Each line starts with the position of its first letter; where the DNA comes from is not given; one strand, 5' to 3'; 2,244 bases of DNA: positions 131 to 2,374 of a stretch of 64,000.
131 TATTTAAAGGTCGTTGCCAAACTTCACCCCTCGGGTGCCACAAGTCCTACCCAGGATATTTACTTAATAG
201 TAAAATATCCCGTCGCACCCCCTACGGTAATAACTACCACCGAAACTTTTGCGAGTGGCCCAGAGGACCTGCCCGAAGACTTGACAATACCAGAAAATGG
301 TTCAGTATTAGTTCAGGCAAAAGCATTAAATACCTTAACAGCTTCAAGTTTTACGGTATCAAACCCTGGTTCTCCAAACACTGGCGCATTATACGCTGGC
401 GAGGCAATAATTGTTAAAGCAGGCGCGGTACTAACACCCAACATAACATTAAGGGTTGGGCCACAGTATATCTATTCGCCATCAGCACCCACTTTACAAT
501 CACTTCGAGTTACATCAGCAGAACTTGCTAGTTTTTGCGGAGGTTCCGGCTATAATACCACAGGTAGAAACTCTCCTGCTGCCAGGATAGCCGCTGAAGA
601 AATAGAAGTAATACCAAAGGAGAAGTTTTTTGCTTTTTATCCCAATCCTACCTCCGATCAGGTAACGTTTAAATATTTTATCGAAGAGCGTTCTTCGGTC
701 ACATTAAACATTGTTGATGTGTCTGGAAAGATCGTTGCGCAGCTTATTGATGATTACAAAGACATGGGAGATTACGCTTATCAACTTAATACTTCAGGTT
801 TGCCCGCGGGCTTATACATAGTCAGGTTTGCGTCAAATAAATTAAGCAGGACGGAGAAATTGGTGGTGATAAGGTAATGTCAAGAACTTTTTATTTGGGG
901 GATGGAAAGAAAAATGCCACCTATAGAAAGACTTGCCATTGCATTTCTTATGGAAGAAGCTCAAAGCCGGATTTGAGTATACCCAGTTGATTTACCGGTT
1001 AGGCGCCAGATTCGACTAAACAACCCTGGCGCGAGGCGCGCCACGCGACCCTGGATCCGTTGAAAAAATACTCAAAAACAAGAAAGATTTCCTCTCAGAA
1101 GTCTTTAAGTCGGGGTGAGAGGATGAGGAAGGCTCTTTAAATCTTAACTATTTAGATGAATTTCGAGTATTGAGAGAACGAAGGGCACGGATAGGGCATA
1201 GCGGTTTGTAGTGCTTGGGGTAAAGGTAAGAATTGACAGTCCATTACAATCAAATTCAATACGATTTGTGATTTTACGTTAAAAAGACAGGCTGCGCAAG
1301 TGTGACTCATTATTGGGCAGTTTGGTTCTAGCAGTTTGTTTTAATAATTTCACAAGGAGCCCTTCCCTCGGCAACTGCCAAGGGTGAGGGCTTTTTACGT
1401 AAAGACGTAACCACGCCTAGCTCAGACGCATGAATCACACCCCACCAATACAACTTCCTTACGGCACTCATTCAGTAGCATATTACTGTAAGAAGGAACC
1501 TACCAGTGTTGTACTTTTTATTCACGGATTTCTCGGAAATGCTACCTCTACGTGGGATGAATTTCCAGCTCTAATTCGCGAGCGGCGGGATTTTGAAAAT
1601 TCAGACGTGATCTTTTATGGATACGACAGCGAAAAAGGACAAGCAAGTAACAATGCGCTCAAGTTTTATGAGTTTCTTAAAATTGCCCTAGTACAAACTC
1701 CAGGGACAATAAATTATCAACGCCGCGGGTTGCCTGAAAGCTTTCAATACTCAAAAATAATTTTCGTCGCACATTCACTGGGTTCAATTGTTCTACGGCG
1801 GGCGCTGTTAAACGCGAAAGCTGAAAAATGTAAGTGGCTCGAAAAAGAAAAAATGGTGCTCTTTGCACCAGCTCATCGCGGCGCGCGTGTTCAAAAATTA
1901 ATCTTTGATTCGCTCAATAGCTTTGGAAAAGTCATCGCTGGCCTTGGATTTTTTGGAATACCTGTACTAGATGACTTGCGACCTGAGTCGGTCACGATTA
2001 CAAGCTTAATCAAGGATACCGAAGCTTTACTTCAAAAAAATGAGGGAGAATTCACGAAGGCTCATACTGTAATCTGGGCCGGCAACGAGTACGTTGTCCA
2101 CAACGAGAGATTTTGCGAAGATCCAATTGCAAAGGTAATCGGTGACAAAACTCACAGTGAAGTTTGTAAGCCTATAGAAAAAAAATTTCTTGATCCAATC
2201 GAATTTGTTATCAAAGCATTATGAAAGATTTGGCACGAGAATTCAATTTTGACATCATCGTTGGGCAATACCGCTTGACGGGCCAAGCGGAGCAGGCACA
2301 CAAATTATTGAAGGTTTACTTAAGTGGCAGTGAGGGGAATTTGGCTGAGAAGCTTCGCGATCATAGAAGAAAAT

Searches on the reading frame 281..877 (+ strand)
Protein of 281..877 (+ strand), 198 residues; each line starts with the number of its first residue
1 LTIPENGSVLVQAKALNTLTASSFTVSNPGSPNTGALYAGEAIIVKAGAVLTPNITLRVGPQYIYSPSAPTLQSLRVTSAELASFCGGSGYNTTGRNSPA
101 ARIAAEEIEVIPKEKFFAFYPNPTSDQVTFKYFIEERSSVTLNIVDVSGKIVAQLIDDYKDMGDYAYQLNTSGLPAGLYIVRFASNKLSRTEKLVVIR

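Call 62: search_protein_families(library=pfam, max_evalue=0.001, proteins=[window:281-877:+])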
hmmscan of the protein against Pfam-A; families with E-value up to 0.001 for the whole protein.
window:281-877:+ (198 aa): 1 family
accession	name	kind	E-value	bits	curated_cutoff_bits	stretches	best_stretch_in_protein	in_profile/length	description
PF18962.6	Por_Secre_tail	-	4.4e-14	53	27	1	120-196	2-75/75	Secretion system C-terminal sorting domain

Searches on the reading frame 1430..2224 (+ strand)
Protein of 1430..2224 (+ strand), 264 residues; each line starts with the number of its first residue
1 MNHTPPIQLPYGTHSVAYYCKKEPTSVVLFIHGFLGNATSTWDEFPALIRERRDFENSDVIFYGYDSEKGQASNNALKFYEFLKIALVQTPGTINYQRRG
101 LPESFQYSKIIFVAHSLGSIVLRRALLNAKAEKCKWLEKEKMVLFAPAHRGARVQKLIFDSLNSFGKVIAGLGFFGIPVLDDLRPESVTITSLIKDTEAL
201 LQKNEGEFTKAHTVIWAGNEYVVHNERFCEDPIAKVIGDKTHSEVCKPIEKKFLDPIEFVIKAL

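Call 62: search_protein_families(library=pfam, max_evalue=0.001, proteins=[window:1430-2224:+])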
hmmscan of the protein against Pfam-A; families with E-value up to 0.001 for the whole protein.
window:1430-2224:+ (264 aa): 1 family
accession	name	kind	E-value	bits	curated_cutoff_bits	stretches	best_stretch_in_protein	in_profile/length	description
PF05057.20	DUF676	-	4.7e-07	30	20.3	1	22-134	2-104/217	Putative serine esterase (DUF676)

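Call 82: search_protein_families(library=padloc, max_evalue=0.01, proteins=[window:1430-2224:+])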
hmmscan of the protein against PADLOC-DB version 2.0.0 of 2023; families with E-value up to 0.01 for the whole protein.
window:1430-2224:+ (264 aa): 0 families
